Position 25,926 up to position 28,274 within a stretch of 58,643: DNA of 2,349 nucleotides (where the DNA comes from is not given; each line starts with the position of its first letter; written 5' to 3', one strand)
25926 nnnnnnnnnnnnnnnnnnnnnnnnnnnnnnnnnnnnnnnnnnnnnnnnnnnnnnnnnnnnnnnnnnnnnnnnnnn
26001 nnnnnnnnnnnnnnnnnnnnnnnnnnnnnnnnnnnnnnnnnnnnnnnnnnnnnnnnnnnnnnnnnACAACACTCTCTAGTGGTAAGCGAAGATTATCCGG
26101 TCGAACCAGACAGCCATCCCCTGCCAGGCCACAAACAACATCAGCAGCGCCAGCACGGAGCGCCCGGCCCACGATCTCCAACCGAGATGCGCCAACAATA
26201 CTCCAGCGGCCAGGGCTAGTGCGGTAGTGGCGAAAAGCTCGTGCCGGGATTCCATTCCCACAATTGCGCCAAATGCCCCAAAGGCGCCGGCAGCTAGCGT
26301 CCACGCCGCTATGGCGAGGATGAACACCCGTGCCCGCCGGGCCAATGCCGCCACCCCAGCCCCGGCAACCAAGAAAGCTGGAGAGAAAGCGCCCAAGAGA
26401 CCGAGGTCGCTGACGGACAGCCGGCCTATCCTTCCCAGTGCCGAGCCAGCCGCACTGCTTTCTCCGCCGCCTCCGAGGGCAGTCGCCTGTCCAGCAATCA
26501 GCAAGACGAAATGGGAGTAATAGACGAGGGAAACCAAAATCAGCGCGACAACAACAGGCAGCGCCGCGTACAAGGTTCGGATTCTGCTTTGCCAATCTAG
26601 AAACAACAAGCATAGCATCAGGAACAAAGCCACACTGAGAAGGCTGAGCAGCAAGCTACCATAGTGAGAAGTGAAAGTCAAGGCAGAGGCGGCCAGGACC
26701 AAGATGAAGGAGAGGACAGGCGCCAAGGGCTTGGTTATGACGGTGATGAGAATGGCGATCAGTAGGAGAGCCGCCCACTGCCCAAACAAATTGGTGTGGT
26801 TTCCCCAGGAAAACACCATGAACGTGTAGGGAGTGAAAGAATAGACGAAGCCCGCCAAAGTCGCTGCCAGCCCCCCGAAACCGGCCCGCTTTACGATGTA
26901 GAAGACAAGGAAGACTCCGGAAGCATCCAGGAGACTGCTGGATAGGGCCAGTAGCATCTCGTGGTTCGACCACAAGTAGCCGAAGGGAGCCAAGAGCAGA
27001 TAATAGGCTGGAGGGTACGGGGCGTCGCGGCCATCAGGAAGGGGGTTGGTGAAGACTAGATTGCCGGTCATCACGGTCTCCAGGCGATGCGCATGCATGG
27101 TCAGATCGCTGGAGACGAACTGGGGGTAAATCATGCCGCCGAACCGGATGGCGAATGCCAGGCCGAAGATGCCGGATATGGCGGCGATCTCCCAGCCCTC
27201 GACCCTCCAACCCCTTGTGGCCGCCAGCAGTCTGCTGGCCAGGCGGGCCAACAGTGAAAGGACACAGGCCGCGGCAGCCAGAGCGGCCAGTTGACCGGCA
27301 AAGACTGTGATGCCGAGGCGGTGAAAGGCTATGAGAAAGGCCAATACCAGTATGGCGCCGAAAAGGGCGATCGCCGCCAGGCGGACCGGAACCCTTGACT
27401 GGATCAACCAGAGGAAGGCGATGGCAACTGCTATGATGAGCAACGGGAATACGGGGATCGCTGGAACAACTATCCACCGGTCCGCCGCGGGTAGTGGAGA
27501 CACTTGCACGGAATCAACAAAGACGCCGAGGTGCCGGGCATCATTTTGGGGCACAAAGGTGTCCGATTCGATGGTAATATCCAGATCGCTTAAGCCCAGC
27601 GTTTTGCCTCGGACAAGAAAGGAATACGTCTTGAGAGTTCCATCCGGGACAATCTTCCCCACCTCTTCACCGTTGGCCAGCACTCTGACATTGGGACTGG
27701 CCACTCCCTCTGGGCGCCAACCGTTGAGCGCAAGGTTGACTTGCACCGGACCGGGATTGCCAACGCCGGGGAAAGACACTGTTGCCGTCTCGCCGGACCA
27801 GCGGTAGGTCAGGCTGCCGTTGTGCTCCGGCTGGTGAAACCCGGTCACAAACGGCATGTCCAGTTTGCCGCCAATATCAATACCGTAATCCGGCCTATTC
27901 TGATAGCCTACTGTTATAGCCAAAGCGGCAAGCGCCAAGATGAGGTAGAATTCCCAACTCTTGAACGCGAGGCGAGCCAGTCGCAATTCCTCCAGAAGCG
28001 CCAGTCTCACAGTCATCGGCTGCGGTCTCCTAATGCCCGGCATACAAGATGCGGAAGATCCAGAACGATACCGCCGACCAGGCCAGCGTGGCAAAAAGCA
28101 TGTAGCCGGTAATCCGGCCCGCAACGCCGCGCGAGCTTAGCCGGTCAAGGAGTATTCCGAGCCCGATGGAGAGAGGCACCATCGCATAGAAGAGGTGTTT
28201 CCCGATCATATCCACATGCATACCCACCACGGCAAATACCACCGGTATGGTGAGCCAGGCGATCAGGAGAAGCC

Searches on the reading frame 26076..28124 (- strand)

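Call 5: search_protein_families(library=pfam, proteins=[window:26076-28124:-], max_evalue=0.1)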
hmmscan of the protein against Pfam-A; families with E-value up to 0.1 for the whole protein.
window:26076-28124:- (682 aa): 1 family
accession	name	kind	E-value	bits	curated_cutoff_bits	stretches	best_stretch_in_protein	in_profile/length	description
PF16841.11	CBM60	-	0.0028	18.5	28.2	1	143-210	13-78/91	Ca-dependent carbohydrate-binding module xylan-binding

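Call 26: search_protein_families(library=ncbifam, proteins=[window:26076-28124:-], max_evalue=0.01)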
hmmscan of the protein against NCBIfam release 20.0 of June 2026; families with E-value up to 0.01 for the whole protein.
window:26076-28124:- (682 aa): 0 families
